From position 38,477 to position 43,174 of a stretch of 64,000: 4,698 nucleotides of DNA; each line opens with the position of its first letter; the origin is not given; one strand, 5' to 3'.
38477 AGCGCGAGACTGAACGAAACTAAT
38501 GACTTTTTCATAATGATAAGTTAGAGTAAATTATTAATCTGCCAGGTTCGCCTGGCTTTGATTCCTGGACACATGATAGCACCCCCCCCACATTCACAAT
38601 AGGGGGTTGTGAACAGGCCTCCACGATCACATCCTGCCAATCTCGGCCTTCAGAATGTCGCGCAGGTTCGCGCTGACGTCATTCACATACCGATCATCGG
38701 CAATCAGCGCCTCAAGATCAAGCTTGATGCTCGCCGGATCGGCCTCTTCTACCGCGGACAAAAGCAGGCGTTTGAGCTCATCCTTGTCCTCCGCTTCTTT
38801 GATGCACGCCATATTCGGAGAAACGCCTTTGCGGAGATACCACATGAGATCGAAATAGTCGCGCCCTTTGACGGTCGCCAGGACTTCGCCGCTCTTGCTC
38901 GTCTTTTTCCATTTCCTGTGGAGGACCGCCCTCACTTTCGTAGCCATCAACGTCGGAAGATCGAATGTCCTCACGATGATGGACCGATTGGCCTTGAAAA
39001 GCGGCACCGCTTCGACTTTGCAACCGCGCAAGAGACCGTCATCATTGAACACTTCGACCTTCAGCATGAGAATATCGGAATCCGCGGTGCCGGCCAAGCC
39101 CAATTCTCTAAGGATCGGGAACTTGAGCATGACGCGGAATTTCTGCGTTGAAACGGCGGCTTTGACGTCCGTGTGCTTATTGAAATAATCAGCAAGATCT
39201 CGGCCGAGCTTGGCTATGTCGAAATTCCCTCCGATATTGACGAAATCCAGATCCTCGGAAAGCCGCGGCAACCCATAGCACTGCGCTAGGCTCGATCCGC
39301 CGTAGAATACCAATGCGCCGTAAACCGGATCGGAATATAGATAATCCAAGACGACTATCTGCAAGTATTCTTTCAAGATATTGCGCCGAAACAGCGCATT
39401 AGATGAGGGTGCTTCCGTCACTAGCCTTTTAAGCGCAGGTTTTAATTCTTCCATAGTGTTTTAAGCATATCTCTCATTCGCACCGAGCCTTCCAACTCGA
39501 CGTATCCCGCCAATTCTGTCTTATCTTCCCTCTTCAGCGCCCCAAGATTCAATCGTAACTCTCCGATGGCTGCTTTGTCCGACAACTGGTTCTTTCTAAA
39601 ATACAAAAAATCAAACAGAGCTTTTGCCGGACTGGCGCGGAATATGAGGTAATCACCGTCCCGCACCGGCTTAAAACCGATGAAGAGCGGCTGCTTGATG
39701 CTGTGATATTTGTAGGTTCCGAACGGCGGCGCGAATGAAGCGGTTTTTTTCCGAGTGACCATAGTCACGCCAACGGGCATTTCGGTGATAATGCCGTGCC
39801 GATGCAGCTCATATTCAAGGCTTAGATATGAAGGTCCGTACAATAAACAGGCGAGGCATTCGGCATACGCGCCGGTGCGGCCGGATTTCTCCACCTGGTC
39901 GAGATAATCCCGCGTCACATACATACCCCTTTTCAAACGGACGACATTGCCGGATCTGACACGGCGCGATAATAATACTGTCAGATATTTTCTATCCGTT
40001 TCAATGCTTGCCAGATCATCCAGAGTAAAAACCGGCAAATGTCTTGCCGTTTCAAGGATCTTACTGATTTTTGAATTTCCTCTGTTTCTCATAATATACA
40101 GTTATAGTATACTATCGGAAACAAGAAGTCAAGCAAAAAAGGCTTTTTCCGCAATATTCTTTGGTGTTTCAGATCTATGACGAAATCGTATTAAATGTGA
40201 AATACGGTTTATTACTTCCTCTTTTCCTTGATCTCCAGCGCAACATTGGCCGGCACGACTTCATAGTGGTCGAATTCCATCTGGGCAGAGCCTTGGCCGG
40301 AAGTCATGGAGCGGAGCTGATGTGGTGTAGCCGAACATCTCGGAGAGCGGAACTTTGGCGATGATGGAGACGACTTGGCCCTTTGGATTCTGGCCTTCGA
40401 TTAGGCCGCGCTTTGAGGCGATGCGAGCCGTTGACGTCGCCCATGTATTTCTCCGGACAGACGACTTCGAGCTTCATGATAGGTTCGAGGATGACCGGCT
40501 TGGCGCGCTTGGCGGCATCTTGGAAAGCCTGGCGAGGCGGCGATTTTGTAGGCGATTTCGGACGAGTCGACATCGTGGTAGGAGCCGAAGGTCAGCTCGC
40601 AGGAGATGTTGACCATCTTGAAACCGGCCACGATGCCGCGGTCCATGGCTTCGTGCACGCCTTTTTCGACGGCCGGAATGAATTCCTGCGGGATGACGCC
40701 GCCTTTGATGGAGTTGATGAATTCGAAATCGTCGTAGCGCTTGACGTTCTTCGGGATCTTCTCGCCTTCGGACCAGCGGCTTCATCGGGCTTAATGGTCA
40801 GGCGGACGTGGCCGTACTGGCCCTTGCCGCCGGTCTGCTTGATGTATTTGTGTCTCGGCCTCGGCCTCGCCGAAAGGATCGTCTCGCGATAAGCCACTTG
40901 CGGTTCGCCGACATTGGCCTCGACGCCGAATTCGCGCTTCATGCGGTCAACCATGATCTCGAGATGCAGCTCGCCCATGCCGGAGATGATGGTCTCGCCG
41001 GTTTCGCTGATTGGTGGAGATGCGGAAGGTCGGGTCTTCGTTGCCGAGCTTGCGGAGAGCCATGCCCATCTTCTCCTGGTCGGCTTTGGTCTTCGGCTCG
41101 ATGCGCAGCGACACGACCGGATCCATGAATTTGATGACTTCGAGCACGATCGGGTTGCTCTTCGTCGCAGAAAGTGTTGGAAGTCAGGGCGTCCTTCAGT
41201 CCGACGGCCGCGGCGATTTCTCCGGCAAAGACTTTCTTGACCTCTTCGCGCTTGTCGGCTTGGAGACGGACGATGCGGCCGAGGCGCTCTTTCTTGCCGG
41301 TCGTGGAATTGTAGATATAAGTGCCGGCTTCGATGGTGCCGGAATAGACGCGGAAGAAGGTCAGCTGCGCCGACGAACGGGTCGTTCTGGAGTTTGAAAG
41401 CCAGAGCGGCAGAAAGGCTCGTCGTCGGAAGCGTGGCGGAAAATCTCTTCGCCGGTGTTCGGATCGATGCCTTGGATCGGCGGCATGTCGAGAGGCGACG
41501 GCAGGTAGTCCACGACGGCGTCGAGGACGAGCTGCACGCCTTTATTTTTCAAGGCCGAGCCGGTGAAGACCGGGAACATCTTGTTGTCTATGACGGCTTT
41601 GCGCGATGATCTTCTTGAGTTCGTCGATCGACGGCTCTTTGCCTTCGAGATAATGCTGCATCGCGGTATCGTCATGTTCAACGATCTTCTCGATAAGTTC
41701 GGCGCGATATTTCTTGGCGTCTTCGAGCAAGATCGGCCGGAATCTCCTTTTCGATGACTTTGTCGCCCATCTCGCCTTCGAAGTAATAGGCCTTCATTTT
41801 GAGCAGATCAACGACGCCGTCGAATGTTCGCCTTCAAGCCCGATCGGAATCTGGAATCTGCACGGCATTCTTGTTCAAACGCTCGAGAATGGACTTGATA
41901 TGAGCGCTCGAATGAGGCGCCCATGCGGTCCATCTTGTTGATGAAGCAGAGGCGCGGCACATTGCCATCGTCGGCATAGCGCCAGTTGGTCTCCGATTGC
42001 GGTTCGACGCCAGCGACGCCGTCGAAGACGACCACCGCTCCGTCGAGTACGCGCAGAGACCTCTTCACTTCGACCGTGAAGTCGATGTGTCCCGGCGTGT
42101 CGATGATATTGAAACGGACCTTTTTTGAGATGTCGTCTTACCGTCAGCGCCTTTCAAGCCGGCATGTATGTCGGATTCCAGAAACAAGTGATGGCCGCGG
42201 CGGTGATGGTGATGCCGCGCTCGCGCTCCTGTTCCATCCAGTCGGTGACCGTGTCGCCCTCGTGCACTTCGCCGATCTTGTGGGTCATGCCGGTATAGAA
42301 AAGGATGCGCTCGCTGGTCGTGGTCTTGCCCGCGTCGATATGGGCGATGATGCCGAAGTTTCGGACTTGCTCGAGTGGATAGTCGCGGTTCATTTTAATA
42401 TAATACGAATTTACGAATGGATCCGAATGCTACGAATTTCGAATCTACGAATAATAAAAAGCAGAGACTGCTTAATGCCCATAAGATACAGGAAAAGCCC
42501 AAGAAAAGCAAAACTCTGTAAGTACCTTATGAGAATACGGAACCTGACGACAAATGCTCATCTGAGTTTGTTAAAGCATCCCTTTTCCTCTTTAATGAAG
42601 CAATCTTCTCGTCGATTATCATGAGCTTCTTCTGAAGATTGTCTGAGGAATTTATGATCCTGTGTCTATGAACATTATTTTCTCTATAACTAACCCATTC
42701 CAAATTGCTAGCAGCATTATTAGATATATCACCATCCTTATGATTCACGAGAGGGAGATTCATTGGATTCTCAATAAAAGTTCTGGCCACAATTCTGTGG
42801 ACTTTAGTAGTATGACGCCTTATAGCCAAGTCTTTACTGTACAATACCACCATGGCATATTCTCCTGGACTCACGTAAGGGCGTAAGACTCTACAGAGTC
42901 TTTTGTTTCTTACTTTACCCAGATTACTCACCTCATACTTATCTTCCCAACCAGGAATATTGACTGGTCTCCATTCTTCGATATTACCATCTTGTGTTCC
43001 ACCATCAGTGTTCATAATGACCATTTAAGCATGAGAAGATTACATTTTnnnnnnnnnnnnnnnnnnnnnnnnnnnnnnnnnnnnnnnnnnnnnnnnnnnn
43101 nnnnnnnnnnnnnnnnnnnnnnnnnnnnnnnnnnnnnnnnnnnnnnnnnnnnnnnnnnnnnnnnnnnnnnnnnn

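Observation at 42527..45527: Low-GC five-gene island: DUF4065 (Panacea) antitoxin, unknown partner, secreted protein, HEPN-like protein and HNH endonuclease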

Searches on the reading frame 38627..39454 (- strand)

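Call 63: search_protein_families(library=pfam, proteins=[window:38627-39454:-], max_evalue=0.01)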
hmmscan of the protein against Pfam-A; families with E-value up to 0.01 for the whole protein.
window:38627-39454:- (275 aa): 1 family
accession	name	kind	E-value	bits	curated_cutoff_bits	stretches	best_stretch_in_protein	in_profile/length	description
PF08843.17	AbiEii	-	7.5e-20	72.3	22.5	1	47-235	14-192/238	Nucleotidyl transferase AbiEii toxin, Type IV TA system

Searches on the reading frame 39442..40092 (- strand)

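Call 63: search_protein_families(library=pfam, proteins=[window:39442-40092:-], max_evalue=0.01)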
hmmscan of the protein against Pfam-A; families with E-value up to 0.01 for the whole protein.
window:39442-40092:- (216 aa): 1 family
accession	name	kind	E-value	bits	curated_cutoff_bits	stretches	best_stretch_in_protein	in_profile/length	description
PF13338.12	AbiEi_4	-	4.3e-08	33.6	25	1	11-59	2-47/49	Transcriptional regulator, AbiEi antitoxin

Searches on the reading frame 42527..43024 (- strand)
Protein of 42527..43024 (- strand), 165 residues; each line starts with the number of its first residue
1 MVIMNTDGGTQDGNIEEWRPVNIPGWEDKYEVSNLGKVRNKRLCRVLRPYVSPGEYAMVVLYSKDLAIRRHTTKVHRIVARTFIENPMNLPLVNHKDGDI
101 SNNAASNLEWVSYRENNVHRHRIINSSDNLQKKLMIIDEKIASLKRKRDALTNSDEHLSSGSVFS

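Call 3: search_protein_families(library=pfam, proteins=[window:42527-43024:-], max_evalue=1)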
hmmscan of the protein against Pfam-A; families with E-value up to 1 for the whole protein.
window:42527-43024:- (165 aa): 3 families
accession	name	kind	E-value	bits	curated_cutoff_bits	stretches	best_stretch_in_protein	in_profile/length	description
PF07463.16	NUMOD4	-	2.4e-08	34.5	23.4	1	16-45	1-32/49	NUMOD4 motif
PF13392.12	HNH_3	-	2.3e-06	27.6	24.8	1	92-118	20-46/46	HNH endonuclease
PF08946.15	Osmo_CC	-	0.028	15.2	24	1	128-152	15-39/46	Osmosensory transporter coiled coil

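Call 4: search_protein_families(library=padloc, proteins=[window:42527-43024:-], max_evalue=1)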
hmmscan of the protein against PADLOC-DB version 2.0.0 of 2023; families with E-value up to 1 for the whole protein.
window:42527-43024:- (165 aa): 2 families
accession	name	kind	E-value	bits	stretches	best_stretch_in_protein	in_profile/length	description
PDLC03687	HEase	-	4.2e-19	67.2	1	16-118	1-99/178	homing endonuclease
PDLC03672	HEase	-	0.00022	19.1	1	29-117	14-102/199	homing endonuclease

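Call 5: search_protein_families(library=phrogs, proteins=[window:42527-43024:-], max_evalue=0.1)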
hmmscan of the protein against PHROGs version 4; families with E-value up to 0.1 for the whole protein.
window:42527-43024:- (165 aa): 15 families
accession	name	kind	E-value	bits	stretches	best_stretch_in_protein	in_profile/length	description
phrog_59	-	DNA, RNA and nucleotide metabolism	7.1e-33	115.6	1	14-123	136-238/423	HNH endonuclease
phrog_959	-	DNA, RNA and nucleotide metabolism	2.2e-28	99.8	1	15-133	5-119/138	HNH endonuclease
phrog_1492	-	DNA, RNA and nucleotide metabolism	1.4e-21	78.2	1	9-121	38-160/414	HNH endonuclease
phrog_37683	-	unknown function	1.7e-15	57.9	1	28-127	119-215/279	-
phrog_99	-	DNA, RNA and nucleotide metabolism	2e-06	28.8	1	36-127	125-212/383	HNH endonuclease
phrog_17657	-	DNA, RNA and nucleotide metabolism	0.00073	20.4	1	70-111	117-165/168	HNH endonuclease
phrog_826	-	DNA, RNA and nucleotide metabolism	0.0011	19.6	1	71-122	108-160/281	HNH endonuclease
phrog_1891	-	DNA, RNA and nucleotide metabolism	0.0045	17.4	1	93-154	185-243/255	HNH endonuclease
phrog_14913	-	DNA, RNA and nucleotide metabolism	0.0069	17.4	1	58-139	27-104/149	HNH endonuclease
phrog_15471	-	DNA, RNA and nucleotide metabolism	0.0072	17.2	1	69-133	28-92/183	HNH endonuclease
phrog_6086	-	DNA, RNA and nucleotide metabolism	0.011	16.9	1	17-86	4-70/147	HNH endonuclease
phrog_28475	-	unknown function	0.02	15.4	1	91-125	104-138/228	-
phrog_30377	-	DNA, RNA and nucleotide metabolism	0.026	15.7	1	72-122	9-57/82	HNH endonuclease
phrog_4578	-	DNA, RNA and nucleotide metabolism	0.032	15.1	1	92-122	31-61/130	HNH endonuclease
phrog_18472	-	unknown function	0.037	14.9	1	17-57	112-149/173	-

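Call 6: search_protein_families(library=ncbifam, proteins=[window:42527-43024:-], max_evalue=1)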
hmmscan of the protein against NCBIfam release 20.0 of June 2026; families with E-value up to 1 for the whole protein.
window:42527-43024:- (165 aa): 0 families

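Call 73: search_solved_structures(query=window:42527-43024:-, max_evalue=0.01)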
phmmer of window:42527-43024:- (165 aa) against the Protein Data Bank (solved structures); distinct sequences matched with E-value up to 0.01: 1.
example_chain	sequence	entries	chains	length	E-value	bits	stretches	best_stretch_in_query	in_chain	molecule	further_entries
1u3e_M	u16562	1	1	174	8.8e-11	45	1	17-120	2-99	HNH homing endonuclease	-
